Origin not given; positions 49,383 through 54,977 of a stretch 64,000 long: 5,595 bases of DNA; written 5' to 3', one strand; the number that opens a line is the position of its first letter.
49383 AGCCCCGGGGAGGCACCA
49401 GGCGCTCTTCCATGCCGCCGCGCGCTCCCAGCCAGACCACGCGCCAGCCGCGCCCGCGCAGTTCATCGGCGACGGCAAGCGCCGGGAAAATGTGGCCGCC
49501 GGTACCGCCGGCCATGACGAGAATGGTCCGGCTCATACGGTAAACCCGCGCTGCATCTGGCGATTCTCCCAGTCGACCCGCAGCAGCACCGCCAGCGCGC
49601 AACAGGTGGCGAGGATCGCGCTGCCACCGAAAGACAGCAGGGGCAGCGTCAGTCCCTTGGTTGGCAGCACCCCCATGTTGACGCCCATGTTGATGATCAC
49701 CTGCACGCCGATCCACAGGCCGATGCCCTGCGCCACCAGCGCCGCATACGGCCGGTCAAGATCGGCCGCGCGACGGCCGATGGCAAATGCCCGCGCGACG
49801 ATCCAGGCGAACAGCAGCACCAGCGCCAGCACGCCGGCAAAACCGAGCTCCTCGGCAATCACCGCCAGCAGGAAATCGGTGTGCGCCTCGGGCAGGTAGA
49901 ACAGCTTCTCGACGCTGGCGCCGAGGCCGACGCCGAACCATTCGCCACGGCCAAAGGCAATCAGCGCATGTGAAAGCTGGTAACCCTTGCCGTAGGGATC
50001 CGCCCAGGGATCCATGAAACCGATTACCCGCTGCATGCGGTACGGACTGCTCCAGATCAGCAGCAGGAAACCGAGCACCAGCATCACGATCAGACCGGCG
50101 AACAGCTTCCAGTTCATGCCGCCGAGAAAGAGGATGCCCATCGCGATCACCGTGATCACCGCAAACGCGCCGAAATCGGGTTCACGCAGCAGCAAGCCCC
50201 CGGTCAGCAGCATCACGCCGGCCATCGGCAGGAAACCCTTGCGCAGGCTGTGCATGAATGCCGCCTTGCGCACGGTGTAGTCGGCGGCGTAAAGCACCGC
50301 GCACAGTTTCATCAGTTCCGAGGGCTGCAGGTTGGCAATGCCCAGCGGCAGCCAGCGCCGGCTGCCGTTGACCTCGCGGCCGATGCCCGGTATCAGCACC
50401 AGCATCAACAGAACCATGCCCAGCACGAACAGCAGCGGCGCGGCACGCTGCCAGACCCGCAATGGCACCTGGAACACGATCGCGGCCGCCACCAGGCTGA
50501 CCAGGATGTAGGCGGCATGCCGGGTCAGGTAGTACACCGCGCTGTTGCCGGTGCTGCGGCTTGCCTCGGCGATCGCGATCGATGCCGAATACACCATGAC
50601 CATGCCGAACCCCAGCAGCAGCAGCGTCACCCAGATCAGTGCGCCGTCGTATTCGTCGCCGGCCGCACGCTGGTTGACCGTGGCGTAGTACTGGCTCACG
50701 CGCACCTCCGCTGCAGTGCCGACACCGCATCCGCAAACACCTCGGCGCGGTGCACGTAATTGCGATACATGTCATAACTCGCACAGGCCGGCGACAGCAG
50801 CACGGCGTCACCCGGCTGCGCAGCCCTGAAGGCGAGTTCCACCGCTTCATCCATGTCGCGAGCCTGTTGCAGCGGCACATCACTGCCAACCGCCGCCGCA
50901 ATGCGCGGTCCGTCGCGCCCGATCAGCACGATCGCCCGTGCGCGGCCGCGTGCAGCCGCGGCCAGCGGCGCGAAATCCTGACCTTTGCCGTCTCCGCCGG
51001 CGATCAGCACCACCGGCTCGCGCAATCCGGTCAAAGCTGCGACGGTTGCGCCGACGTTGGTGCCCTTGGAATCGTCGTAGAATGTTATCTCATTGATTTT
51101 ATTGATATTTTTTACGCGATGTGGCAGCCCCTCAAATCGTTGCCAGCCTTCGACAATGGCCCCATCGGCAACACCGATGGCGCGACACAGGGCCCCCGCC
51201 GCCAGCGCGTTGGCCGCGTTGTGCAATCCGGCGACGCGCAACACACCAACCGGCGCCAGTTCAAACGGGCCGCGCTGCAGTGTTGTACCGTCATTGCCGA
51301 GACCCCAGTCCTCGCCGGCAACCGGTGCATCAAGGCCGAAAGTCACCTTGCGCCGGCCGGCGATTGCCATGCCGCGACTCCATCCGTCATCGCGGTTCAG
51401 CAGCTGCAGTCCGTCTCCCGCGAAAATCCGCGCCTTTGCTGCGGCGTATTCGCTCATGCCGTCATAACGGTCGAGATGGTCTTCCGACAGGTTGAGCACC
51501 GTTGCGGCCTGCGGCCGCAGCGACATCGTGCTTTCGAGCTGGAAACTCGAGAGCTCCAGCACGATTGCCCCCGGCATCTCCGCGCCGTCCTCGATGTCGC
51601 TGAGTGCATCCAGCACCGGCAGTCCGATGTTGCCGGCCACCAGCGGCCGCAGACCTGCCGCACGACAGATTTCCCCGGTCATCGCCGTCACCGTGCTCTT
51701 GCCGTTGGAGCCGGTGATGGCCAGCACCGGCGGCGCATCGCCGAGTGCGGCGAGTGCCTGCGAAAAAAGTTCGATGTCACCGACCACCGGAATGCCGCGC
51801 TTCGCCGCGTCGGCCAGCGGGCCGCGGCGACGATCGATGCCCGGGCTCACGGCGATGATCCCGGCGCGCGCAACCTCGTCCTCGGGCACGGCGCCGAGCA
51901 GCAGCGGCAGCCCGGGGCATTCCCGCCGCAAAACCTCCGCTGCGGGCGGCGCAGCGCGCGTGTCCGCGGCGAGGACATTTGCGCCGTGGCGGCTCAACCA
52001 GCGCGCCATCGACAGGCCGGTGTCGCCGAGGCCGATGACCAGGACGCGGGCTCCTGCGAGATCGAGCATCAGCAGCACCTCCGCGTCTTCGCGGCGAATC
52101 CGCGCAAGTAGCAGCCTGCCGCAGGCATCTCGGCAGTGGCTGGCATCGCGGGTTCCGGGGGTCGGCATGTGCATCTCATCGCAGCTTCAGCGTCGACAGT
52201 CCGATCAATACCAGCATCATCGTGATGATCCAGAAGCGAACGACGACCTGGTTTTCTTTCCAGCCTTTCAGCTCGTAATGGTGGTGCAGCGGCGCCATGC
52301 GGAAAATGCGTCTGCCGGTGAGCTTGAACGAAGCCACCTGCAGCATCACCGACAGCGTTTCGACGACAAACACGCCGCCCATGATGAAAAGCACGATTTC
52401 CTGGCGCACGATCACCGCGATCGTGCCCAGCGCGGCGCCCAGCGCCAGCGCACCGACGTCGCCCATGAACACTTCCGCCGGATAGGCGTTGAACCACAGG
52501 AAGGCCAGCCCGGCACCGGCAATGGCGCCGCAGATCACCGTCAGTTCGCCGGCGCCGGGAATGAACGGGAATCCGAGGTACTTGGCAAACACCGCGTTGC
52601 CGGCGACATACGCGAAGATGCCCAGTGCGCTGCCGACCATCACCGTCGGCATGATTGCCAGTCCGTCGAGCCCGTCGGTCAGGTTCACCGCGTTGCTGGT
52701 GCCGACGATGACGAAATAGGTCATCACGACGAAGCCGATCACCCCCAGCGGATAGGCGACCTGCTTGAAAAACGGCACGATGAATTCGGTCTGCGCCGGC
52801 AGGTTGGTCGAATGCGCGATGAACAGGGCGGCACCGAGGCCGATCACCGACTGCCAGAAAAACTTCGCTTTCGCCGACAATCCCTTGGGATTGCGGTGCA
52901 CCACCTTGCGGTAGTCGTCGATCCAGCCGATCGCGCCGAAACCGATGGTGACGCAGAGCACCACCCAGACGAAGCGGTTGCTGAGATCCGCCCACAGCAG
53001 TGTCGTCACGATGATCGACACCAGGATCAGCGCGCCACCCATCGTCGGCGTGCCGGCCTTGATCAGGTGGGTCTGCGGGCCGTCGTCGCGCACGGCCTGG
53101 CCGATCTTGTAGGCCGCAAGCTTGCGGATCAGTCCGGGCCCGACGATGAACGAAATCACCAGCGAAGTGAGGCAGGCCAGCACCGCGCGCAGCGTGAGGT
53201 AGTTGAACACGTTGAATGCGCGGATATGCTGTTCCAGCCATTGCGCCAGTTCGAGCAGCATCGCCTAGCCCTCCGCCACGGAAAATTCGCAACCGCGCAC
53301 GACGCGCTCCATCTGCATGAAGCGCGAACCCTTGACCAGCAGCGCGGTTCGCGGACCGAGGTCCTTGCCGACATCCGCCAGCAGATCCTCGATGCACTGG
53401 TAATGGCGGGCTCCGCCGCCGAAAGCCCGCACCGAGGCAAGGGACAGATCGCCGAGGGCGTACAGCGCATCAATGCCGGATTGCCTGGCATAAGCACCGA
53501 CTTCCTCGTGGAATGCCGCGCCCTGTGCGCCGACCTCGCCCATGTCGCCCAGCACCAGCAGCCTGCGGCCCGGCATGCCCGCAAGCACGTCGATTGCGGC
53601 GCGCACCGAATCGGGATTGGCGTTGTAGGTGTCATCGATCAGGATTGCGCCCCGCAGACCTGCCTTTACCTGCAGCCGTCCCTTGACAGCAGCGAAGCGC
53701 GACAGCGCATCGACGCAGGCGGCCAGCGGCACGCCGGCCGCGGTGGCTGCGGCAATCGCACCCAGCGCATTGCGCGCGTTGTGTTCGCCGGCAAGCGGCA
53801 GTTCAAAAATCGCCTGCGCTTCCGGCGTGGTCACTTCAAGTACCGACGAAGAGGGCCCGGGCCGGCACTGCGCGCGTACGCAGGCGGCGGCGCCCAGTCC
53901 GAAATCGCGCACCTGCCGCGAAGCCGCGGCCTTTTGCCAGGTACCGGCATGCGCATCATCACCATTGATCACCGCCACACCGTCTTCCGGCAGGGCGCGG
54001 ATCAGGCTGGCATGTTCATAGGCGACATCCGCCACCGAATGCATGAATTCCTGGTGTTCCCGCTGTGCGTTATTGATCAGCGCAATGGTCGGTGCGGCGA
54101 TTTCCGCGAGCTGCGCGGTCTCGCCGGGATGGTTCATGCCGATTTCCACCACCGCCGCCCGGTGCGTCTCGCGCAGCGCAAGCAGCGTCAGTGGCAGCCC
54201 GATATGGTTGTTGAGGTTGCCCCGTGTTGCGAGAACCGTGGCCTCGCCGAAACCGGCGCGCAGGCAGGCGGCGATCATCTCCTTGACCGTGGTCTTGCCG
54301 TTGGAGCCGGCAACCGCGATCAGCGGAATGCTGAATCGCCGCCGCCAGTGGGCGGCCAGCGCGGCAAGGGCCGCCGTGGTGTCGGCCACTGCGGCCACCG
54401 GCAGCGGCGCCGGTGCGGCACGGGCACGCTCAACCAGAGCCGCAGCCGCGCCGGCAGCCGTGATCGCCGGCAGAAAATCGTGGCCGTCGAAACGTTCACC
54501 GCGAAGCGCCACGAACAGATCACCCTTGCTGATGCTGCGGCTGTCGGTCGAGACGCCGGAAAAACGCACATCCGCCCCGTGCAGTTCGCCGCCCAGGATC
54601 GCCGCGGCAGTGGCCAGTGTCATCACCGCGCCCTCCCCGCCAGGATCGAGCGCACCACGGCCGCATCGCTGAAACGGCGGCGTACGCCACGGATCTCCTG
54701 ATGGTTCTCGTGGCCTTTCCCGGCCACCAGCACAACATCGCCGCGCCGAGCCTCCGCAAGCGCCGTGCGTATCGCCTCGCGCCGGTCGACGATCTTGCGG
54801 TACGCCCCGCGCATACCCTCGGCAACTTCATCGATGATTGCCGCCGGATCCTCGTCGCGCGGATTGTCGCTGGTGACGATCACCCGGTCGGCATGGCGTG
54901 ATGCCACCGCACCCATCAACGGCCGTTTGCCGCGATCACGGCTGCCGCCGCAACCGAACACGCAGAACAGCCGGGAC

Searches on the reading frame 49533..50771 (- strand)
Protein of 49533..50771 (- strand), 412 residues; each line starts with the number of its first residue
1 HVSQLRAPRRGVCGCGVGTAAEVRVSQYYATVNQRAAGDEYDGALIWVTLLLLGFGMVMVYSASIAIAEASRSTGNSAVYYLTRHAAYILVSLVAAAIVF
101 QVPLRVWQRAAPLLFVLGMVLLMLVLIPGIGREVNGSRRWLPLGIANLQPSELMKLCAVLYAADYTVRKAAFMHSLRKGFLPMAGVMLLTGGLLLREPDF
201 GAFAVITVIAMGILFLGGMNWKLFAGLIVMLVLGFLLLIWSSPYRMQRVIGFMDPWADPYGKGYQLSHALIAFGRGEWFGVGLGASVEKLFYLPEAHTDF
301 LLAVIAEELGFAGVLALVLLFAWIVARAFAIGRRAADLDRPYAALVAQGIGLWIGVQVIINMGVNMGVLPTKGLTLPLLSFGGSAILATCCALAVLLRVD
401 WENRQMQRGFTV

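Call 58: search_protein_families(library=pfam, proteins=[window:49533-50771:-], max_evalue=0.00001)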
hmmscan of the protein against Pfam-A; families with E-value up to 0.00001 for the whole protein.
window:49533-50771:- (412 aa): 1 family
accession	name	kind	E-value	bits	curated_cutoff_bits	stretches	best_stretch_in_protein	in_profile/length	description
PF01098.24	FTSW_RODA_SPOVE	-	1.2e-103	347.3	26.4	1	45-404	3-355/356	Cell cycle protein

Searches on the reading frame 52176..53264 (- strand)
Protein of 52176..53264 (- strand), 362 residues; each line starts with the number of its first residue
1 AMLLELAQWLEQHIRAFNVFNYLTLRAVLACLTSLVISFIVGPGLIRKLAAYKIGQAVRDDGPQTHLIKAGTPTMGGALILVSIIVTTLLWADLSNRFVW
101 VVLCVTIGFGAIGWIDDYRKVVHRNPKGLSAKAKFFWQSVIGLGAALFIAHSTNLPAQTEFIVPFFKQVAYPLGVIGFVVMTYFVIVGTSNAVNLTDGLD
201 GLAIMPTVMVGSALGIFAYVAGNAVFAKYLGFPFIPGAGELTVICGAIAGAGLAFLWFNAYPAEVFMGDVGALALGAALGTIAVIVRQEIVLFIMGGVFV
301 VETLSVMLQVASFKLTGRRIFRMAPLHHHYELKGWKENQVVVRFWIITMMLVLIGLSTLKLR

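Call 59: search_protein_families(library=pfam, proteins=[window:52176-53264:-], max_evalue=0.00001)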
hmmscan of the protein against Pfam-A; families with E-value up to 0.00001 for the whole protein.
window:52176-53264:- (362 aa): 1 family
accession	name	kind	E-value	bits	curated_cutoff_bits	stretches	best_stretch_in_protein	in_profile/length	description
PF00953.26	Glycos_transf_4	-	2.3e-34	119.1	27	1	100-286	2-159/160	Glycosyl transferase family 4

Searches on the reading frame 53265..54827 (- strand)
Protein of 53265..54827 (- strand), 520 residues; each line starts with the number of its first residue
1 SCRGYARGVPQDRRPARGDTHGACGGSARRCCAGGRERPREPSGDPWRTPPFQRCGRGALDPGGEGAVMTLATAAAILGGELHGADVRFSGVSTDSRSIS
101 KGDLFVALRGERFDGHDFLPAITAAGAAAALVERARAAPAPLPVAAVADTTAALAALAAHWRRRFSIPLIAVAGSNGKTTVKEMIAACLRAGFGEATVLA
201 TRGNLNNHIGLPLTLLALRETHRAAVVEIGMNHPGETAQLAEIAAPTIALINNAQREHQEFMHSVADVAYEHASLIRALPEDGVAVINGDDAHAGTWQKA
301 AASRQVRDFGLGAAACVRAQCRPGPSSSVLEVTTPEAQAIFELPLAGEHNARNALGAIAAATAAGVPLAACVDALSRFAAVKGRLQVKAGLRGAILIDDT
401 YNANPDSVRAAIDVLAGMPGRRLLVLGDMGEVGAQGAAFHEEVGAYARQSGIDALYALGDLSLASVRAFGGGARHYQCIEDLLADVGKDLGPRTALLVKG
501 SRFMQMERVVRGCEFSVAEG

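Call 59: search_protein_families(library=pfam, proteins=[window:53265-54827:-], max_evalue=0.00001)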
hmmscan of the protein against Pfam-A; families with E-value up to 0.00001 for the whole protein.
window:53265-54827:- (520 aa): 3 families
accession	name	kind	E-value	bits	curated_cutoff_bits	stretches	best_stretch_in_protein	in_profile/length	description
PF08245.18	Mur_ligase_M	-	2.1e-42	145.8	24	1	172-361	1-200/200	Mur ligase middle domain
PF02875.26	Mur_ligase_C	-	3.2e-17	64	28.4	1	383-502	1-127/127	Mur ligase, glutamate ligase domain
PF01225.30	Mur_ligase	-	1.2e-10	42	21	1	89-161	2-94/95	Mur ligase family, catalytic domain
